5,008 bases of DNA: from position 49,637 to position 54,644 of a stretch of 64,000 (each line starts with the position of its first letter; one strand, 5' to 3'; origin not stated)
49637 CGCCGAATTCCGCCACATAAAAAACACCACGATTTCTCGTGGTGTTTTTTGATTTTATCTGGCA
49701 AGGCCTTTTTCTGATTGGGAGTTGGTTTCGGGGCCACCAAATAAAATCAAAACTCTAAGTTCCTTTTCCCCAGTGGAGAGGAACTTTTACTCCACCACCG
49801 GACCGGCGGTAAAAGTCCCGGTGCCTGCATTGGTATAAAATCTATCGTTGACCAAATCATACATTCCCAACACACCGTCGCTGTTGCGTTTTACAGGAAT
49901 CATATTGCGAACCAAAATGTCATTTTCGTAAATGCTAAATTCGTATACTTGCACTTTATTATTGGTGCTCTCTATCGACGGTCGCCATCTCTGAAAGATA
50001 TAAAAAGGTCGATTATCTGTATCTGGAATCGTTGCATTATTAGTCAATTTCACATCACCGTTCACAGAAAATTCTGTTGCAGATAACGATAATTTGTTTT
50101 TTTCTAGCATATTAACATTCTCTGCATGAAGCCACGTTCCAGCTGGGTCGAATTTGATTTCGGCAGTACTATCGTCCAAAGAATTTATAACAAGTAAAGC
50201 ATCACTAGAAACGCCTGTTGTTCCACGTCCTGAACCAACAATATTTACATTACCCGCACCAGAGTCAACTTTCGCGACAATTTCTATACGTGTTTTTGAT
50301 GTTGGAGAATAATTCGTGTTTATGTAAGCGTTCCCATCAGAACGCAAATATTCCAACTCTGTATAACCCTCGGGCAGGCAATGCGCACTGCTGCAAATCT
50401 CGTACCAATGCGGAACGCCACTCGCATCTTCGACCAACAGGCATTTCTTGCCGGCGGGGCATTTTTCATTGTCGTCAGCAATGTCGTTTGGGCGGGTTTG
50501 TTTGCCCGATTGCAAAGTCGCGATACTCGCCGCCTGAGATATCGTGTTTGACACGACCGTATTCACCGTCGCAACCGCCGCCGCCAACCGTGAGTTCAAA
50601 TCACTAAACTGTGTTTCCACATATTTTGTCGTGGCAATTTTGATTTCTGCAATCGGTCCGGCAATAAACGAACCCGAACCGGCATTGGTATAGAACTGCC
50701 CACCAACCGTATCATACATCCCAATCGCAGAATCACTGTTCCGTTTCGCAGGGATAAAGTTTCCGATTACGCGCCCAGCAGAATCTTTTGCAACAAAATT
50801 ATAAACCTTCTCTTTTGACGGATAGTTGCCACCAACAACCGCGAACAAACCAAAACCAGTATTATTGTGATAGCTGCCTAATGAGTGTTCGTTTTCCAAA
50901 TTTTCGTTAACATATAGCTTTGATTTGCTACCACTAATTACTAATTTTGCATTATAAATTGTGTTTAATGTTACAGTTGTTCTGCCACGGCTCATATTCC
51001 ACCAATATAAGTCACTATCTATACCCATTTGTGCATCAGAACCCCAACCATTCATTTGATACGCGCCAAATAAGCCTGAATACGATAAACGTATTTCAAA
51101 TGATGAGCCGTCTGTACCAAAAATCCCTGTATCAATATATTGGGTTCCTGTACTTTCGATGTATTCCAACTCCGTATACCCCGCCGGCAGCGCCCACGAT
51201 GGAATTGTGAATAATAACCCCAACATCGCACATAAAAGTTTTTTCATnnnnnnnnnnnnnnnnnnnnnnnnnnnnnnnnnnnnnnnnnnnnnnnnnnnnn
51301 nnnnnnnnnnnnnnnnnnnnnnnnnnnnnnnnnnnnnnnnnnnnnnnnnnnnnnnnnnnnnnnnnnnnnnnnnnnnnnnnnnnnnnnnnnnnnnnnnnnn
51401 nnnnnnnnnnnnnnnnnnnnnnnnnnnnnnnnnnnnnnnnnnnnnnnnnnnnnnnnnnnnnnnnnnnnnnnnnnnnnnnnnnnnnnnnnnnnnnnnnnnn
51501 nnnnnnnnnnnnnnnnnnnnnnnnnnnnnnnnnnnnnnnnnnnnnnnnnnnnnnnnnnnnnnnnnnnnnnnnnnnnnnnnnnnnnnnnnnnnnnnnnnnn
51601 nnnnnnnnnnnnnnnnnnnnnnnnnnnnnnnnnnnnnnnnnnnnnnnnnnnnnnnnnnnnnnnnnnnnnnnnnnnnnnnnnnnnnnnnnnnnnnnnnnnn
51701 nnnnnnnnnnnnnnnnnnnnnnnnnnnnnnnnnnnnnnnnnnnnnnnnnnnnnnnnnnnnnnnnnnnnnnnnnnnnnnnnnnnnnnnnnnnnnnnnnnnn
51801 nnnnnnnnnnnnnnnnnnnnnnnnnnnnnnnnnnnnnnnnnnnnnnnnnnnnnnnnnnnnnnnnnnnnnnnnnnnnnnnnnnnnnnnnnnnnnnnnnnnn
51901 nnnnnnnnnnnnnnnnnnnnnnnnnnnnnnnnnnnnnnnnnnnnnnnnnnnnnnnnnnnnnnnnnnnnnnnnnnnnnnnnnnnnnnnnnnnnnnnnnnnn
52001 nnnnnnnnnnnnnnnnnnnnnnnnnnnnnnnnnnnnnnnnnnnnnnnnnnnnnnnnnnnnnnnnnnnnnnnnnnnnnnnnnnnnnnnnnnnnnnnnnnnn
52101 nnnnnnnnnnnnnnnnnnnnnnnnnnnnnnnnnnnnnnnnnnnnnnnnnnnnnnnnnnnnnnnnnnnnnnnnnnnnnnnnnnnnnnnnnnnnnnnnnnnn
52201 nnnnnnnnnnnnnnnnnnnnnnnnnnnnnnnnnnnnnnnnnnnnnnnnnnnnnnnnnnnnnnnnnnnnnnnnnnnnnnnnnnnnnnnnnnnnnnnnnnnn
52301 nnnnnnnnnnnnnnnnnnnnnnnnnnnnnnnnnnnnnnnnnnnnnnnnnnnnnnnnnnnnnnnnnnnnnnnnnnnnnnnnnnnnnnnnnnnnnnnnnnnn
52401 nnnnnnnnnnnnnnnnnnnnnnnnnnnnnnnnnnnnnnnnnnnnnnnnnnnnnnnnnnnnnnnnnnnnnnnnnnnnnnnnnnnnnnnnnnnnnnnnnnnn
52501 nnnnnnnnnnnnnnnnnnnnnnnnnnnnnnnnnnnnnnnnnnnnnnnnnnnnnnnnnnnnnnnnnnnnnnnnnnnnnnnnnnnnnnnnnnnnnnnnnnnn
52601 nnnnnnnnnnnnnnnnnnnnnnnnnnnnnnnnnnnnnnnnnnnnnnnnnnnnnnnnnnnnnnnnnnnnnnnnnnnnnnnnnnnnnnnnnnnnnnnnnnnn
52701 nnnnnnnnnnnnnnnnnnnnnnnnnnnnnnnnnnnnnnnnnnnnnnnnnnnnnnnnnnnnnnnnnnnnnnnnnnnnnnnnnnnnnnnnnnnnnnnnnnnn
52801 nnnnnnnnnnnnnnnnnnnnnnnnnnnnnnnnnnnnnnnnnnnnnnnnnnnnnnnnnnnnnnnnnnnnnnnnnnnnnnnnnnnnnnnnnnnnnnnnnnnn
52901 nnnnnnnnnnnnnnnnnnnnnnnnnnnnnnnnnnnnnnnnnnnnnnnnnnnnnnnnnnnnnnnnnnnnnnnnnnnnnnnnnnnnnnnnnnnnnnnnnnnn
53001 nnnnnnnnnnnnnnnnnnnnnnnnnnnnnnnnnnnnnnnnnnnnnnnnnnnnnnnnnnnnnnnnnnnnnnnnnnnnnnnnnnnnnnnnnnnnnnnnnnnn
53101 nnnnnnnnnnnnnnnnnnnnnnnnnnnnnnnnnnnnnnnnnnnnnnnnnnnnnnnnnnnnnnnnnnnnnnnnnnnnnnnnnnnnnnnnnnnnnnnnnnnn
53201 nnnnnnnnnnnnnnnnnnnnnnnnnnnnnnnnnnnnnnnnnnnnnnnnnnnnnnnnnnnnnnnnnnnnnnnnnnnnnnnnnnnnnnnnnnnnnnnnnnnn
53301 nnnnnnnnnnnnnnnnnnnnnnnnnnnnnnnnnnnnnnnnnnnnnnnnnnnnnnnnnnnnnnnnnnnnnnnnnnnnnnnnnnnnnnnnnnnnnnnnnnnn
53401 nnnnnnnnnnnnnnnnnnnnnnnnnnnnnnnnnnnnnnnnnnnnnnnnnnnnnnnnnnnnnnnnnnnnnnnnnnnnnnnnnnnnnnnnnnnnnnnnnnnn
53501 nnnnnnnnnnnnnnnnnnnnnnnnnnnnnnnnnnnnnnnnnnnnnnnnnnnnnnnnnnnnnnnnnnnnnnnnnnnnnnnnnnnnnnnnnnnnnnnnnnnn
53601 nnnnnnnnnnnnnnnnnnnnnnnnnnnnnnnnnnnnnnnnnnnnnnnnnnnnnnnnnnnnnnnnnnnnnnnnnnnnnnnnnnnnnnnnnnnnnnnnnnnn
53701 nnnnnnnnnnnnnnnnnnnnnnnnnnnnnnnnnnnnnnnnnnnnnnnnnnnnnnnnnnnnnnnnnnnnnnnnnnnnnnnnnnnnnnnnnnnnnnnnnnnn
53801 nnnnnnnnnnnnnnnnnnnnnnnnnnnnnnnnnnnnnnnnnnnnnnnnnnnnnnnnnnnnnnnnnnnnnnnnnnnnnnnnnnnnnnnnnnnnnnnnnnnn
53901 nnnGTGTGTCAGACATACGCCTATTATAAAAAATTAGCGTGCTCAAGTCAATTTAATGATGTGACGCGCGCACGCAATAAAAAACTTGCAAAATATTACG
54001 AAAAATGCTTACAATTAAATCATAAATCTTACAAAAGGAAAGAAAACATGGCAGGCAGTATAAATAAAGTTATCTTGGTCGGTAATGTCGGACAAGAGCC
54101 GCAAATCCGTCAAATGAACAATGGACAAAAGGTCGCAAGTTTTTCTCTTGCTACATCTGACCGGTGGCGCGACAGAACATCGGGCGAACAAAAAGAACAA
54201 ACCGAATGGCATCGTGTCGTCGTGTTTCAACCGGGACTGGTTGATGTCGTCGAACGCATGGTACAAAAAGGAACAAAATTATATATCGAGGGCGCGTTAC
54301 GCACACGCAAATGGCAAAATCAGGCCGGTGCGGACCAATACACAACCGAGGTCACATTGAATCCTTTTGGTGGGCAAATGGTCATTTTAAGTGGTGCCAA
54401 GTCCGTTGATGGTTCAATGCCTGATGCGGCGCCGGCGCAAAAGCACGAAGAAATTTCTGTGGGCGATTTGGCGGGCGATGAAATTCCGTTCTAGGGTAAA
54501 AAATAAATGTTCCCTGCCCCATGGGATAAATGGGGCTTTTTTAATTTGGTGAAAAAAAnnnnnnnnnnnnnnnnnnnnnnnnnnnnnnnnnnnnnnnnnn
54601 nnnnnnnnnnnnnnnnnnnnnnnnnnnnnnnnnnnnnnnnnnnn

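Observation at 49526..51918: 2.3-kb cassette bounded by ~70-bp imperfect inverted repeats, inserted between the rlpA and ligA terminators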

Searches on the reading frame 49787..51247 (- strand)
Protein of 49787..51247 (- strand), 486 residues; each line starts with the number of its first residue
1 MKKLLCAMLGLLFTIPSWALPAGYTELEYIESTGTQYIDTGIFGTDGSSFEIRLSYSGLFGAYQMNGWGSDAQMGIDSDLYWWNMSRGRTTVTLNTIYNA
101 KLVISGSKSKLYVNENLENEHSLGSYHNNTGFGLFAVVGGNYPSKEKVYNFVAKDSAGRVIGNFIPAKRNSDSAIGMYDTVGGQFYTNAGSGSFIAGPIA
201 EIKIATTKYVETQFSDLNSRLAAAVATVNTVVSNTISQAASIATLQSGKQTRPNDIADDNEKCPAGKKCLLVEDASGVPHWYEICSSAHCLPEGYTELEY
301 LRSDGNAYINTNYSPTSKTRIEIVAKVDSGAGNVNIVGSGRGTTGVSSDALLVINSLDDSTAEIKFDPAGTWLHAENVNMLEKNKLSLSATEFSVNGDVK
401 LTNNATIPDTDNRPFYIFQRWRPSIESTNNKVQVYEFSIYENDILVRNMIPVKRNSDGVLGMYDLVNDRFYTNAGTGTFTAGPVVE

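Call 13: search_protein_families(library=pfam, proteins=[window:49787-51247:-], max_evalue=0.01)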
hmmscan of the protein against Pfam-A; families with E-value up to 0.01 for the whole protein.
window:49787-51247:- (486 aa): 0 families

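Call 25: find_homologous_proteins(query=window:49787-51247:-)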
Query window:49787-51247:- (486 aa): 2106 proteins with E <= 0.001 among 8000 candidates; the best 120 are listed.
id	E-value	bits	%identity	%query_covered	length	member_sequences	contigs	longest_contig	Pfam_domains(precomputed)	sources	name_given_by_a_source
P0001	0.0e+0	1099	100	100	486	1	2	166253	-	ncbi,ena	-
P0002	4.9e-180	618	63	100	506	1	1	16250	-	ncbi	ncbi:MAG: hypothetical protein ACLRFM_01045 [Alphaproteobacteria bacterium]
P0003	1.4e-141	491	78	59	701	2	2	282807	-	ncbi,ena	-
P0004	1.9e-136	474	78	59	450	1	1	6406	-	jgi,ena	-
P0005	3.5e-124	434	48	99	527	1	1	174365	-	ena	-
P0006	3.3e-123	430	47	99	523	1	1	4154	-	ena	-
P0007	4.3e-123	430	56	66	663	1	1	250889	-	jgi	jgi:hypothetical protein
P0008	1.6e-111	392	59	58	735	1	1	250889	-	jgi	jgi:hypothetical protein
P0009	2.7e-106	375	66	40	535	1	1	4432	-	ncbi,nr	ncbi:MAG: hypothetical protein IJU89_01655 [Alphaproteobacteria bacterium]|nr:hypothetical protein [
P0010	2.4e-103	365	41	100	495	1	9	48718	-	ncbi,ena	-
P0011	7.8e-102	360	57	60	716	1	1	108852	-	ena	-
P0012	6.0e-98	347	42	100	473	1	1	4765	-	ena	-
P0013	1.4e-97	346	43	96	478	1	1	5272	-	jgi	-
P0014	6.5e-95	337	44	59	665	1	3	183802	-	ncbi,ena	-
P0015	1.8e-92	329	41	100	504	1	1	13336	-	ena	-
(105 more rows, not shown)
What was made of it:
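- The protein family has 2106 hits, with several paralogs per genome (call 25).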

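Call 26: find_encoding_contigs(protein=P0002, flank=4000, max_places=3)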
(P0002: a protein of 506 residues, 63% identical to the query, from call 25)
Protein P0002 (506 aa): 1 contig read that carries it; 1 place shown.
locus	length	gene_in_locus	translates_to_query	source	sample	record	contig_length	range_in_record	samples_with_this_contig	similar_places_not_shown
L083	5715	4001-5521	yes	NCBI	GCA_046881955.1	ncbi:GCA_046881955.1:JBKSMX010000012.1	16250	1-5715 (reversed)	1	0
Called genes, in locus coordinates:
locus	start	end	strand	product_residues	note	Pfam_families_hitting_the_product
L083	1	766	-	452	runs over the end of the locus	PF00587:tRNA-synt_2b, PF03129:HGTP_anticodon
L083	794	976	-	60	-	PF12797:Fer4_2 (weak), PF13237:Fer4_10 (weak), PF00037:Fer4 (weak), PF14697:Fer4_21, PF12838:Fer4_7, PF13187:Fer4_9, PF25160:LdpA_Fe-S-bd (weak), PF00037:Fer4, +4 more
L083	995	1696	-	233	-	PF01027:Bax1-I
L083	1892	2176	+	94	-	-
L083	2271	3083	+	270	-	PF01790:LGT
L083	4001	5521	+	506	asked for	-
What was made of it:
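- The closest relative of P486 in that strain (P0002, 63%) lies at a different locus, next to lgt (calls 25, 26).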

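Call 27: find_encoding_contigs(protein=P0003, flank=4000, max_places=3)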
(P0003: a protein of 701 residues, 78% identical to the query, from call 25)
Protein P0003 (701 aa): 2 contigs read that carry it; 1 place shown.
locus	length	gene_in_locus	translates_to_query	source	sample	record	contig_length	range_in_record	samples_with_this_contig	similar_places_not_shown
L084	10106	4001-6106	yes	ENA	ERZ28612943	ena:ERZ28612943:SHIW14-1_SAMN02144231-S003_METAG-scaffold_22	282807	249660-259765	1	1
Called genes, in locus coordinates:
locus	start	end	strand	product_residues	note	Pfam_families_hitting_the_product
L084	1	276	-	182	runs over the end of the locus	-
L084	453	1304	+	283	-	PF10671:TcpQ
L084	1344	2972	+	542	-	PF00263:Secretin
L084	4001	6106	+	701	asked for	-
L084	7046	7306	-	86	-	-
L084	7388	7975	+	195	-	PF02660:G3P_acyltransf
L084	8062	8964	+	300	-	-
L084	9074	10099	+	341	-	PF21102:DprA_N (weak), PF02481:DNA_processg_A, PF17782:WHD_DprA (weak)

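Call 28: find_encoding_contigs(protein=P0007, flank=10000, max_places=3)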
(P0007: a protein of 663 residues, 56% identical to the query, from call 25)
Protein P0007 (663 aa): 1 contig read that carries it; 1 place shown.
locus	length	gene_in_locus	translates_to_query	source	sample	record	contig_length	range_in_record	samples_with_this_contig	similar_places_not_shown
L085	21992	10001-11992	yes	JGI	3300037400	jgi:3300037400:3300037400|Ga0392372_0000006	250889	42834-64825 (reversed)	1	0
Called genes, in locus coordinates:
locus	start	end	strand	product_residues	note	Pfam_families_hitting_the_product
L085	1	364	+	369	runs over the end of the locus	PF00478:IMPDH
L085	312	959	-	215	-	PF00239:Resolvase, PF02796:HTH_7, PF13384:HTH_23 (faint)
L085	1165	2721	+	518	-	-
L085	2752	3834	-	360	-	PF00535:Glycos_transf_2, PF10111:Glyco_tranf_2_2, PF13641:Glyco_tranf_2_3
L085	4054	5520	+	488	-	PF01336:tRNA_anti-codon, PF00152:tRNA-synt_2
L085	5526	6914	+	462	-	-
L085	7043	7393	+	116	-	PF00313:CSD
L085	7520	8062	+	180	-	PF04011:LemA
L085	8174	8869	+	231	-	-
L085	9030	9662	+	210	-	PF00163:Ribosomal_S4, PF01479:S4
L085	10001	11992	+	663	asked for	-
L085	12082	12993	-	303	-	PF02899:Phage_int_SAM_1, PF00589:Phage_integrase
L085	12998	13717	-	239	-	PF04402:SIMPL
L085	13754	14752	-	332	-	PF00579:tRNA-synt_1b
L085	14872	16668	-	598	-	PF00753:Lactamase_B, PF12706:Lactamase_B_2, PF22505:RNase_J_b_CASP, PF17770:RNase_J_C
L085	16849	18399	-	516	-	PF00158:Sigma54_activat (faint), PF13541:ChlI, PF01078:Mg_chelatase, PF07728:AAA_5, PF00493:MCM (weak), PF13335:Mg_chelatase_C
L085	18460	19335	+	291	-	PF10502:Peptidase_S26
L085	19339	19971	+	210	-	PF14622:Ribonucleas_3_3, PF00636:Ribonuclease_3, PF00035:dsrm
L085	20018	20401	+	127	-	PF03840:SecG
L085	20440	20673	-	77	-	-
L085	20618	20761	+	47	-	-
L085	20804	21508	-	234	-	-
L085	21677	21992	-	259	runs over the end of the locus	-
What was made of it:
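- A more distant relative (L085) has a Hin-type resolvase/invertase gene next to a paralog (call 28).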

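Call 74: predict_structure(alignment_id=A4)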
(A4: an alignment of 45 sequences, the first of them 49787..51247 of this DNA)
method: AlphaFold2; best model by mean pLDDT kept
length: 486 residues; sequences in the alignment: 45
mean_pLDDT: 77.1   pTM: 0.47
mean pLDDT of the five models: 77.1, 75.7, 74.9, 74.3, 72.9
residues with pLDDT >= 90: 192; 70-90: 127; 50-70: 108; < 50: 59
segments of 3 or more residues with pLDDT < 50: 14-17, 64-70, 79-82, 203-214, 224-245
pLDDT, mean of each block of 10 residues (from residue 1): 58 54 92 85 81 71 47 50 51 73 77 80 61 66 75 90 95 95 91 89 44 48 47 38 50 54 62 69 65 92 93 94 96 90 72 93 92 95 96 97 85 88 74 97 96 97 96 95 87
secondary structure, 60 per line:
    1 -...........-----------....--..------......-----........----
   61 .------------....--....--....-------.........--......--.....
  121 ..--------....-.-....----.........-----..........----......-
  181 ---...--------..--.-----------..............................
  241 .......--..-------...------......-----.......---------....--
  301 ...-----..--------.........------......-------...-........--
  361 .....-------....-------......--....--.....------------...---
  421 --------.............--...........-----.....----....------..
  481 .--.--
elements in order: H2-12 E24-27 E38-43 E49-56 E74-77 E80-83 E86-89 E97-105 E108-113 E116-122 E131-134 H138-141 E146-154 E160-169 E174-179 E184-186 H211-247 E268-273 E279-285 E295-298 E301-303 E319-327 E334-339 E351-358 E361-365 E373-376 E384-389 E392-395 E398-402 E415-417 E432-441 E444-454 E460-464 E469-472 E479-481

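Call 77: fold_search(model_id=the predicted structure, library=pdb)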
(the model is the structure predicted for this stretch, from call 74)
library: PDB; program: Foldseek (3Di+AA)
matches with E <= 10: 1473; with E <= 0.001: 75
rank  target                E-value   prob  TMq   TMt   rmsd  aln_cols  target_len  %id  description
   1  5ik4                  1.8e-07  1.00  0.22  0.27  20.0       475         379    9  Laminin A2LG45 C-form, Apo. (released 2016-08-10)
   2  6cw1_B                2.0e-07  1.00  0.20  0.25  21.2       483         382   10  Crystal structure of Neurexin-1 alpha ectodomain fragment, L2-L3 (released 2018-09-19)
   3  2jd4_A                2.4e-07  1.00  0.23  0.28  20.5       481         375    9  Mouse laminin alpha1 chain, domains LG4-5 (released 2007-02-27)
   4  5ik8_B                3.5e-07  1.00  0.22  0.27  19.4       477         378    9  Laminin A2LG45 I-form, G6/7 bound. (released 2016-08-10)
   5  5ik7_B                3.7e-07  1.00  0.21  0.26  19.2       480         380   10  Laminin A2LG45 I-form, Apo. (released 2016-08-10)
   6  6cw1_A                4.2e-07  1.00  0.20  0.25  21.0       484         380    9  Crystal structure of Neurexin-1 alpha ectodomain fragment, L2-L3 (released 2018-09-19)
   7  3asi                  6.3e-07  1.00  0.25  0.30  16.7       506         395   11  Alpha-Neurexin-1 ectodomain fragment; LNS5-EGF3-LNS6 (released 2011-04-13)
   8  1dyk                  6.9e-07  1.00  0.22  0.27  19.7       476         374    9  Laminin alpha 2 chain LG4-5 domain pair (released 2001-02-04)
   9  5ik7_A                6.9e-07  1.00  0.22  0.27  19.8       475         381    9  Laminin A2LG45 I-form, Apo. (released 2016-08-10)
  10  6eks                  8.0e-07  1.00  0.25  0.17  19.3       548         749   11  Vibrio cholerae neuraminidase complexed with oseltamivir carboxylate (released 2017-11-29)
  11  1okq                  8.4e-07  1.00  0.21  0.26  19.4       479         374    9  LAMININ ALPHA 2 CHAIN LG4-5 DOMAIN PAIR, CA1 SITE MUTANT (released 2003-09-11)
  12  7cec_C                9.3e-07  1.00  0.25  0.22  24.8       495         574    9  Structure of alpha6beta1 integrin in complex with laminin-511 (released 2021-06-23)
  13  2jd4_B                9.8e-07  1.00  0.23  0.28  20.1       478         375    8  Mouse laminin alpha1 chain, domains LG4-5 (released 2007-02-27)
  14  3qcw_A                1.4e-06  1.00  0.28  0.15  21.9       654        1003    9  Structure of neurexin 1 alpha (domains LNS1-LNS6), no splice inserts (released 2011-06-15)
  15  3poy_A                2.0e-06  1.00  0.27  0.15  22.1       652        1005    9  Crystal Structure of the alpha-Neurexin-1 ectodomain, LNS 2-6 (released 2011-06-08)
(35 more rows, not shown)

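Call 78: fold_search(model_id=the predicted structure, library=viral)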
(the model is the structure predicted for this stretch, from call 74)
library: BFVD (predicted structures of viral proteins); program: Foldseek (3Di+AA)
matches with E <= 10: 1341; with E <= 0.001: 189
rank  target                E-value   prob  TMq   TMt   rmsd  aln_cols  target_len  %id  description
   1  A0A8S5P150            2.1e-13  1.00  0.33  0.43   3.7       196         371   28  Uncharacterized protein [Siphoviridae sp. ctEqU3]
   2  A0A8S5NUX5            8.5e-11  1.00  0.31  0.23  16.7       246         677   22  GDSL like Lipase Acylhydrolase [Myoviridae sp. cte5Z19]
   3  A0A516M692            1.1e-10  1.00  0.35  0.24  13.1       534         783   10  (no name in the UniProt tables at hand)
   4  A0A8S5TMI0            2.2e-10  1.00  0.33  0.74   3.5       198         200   21  Uncharacterized protein [Siphoviridae sp. ct9UA16]
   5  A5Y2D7                3.7e-10  1.00  0.28  0.20  20.3       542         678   12  (no name in the UniProt tables at hand)
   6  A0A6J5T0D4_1          8.5e-10  1.00  0.26  0.12  21.4       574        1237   11  Concanavalin A-like lectin/glucanases superfamily [uncultured Caudovirales phage]
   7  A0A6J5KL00            3.1e-09  1.00  0.27  0.11  19.4       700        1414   10  Concanavalin A-like lectin/glucanases superfamily [uncultured Caudovirales phage]
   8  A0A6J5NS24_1          5.2e-09  1.00  0.24  0.15  18.9       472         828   12  Concanavalin A-like lectin/glucanases superfamily (Fragment) [uncultured Caudovirales phage]
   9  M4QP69                5.5e-09  1.00  0.23  0.22  18.2       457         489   12  LamG-like jellyroll fold domain-containing protein [Synechococcus phage S-SKS1]
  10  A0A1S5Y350            7.0e-09  1.00  0.28  0.29  17.9       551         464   10  Laminin G domain-containing protein [uncultured archaeal virus]
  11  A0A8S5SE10            1.4e-08  1.00  0.32  0.20   3.7       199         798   19  receptor protein-tyrosine kinase [virus sp. ctX0L1]
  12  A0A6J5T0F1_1          2.4e-08  1.00  0.26  0.16  21.6       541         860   13  Concanavalin A-like lectin/glucanases superfamily [uncultured Caudovirales phage]
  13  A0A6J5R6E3            2.5e-08  1.00  0.23  0.13  21.4       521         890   12  LamG domain containing protein (Fragment) [uncultured Caudovirales phage]
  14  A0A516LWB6            3.1e-08  1.00  0.30  0.29  22.0       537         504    9  (no name in the UniProt tables at hand)
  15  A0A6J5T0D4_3          3.7e-08  1.00  0.25  0.11  26.6       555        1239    8  Concanavalin A-like lectin/glucanases superfamily [uncultured Caudovirales phage]
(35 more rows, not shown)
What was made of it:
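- On LamG / concanavalin A-like lectin superfamily (the cargo protein): Foldseek top hits are laminin LG4-5, neurexin LNS, V. cholerae sialidase and ConA-like phage proteins (E from 1e-7 to 2e-13; calls 74, 77, 78).
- The cargo fold was predicted and searched (calls 74, 77, 78).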

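Call 92: search_protein_families(library=pfam, proteins=[window:49787-51247:-], max_evalue=1)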
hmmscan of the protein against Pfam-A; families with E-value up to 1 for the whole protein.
window:49787-51247:- (486 aa): 0 families

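Call 93: search_protein_families(library=phrogs, proteins=[window:49787-51247:-], max_evalue=0.01)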
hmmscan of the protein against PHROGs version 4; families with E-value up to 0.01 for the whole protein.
window:49787-51247:- (486 aa): 0 families
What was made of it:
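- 49787..51247 (-): Gene for a 486-aa secreted protein: signal peptide, LamG/ConA-like jelly roll, long helix with a Cys-containing linker, then a second jelly roll. There is no Pfam or PHROG hit (calls 13, 92, 93).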

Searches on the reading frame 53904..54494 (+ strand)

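Call 62: search_protein_families(library=pfam, proteins=[window:53904-54494:+], max_evalue=0.00001)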
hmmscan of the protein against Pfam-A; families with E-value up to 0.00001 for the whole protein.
window:53904-54494:+ (196 aa): 1 family
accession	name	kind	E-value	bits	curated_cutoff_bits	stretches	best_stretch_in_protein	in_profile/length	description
PF00436.31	SSB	-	9.7e-34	116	26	1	53-153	1-99/104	Single-strand binding protein family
